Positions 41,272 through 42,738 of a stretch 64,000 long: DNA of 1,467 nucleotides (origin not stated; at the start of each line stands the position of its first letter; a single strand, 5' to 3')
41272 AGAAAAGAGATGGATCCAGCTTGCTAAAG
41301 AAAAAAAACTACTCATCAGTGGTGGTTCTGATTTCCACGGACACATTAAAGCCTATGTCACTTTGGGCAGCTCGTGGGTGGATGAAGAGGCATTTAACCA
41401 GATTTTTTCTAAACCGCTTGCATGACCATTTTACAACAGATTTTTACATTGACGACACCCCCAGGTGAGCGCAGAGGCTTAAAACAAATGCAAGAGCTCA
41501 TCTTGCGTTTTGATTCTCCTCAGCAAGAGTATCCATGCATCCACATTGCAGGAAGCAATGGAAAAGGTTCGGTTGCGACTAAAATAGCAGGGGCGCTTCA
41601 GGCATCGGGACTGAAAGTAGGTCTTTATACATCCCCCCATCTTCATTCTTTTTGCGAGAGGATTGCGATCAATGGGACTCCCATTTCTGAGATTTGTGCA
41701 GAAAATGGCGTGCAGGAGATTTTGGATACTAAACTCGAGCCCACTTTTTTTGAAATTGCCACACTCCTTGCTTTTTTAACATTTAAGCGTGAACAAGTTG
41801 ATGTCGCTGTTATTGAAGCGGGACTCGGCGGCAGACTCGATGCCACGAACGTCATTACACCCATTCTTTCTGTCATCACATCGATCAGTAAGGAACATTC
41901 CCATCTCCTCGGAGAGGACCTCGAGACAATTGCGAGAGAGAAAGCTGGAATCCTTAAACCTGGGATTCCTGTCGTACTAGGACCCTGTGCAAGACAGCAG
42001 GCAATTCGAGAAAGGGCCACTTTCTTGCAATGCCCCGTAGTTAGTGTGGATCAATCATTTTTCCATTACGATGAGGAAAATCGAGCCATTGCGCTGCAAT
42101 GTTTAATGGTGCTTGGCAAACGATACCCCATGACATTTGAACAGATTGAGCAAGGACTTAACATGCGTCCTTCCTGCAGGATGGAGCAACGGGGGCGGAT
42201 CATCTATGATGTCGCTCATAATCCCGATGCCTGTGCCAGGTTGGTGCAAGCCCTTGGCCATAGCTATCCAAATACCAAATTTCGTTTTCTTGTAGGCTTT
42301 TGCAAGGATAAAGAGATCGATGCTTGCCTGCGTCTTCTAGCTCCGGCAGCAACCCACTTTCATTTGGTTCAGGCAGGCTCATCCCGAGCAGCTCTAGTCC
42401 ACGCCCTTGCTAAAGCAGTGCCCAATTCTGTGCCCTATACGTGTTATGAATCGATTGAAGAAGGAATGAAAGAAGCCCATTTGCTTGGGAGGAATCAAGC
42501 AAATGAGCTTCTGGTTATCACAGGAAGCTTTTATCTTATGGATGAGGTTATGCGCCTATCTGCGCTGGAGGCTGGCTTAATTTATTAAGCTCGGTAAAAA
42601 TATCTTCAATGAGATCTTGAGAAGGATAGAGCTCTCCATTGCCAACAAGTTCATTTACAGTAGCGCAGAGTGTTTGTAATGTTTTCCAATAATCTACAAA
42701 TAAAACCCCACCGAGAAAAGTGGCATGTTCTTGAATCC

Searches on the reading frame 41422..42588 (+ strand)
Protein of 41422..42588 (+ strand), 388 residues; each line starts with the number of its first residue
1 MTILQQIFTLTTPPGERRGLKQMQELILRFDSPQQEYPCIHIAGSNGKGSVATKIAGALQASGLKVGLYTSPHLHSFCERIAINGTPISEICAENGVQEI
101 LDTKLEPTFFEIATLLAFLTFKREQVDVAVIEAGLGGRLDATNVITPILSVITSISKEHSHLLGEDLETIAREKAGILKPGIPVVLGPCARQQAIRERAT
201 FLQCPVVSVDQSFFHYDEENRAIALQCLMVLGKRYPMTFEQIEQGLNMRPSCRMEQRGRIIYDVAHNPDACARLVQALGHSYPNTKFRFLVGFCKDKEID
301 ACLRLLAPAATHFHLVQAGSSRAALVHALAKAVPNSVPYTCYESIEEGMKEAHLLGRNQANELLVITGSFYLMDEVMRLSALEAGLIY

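Call 77: search_protein_families(library=pfam, proteins=[window:41422-42588:+], max_evalue=0.001)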
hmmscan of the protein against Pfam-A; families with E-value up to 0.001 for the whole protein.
window:41422-42588:+ (388 aa): 2 families
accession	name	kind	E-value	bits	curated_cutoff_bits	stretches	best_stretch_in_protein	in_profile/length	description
PF02875.26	Mur_ligase_C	-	7.8e-10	40.1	28.4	1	257-370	10-127/127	Mur ligase, glutamate ligase domain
PF08245.18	Mur_ligase_M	-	4.9e-07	30.3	24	1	42-179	1-111/200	Mur ligase middle domain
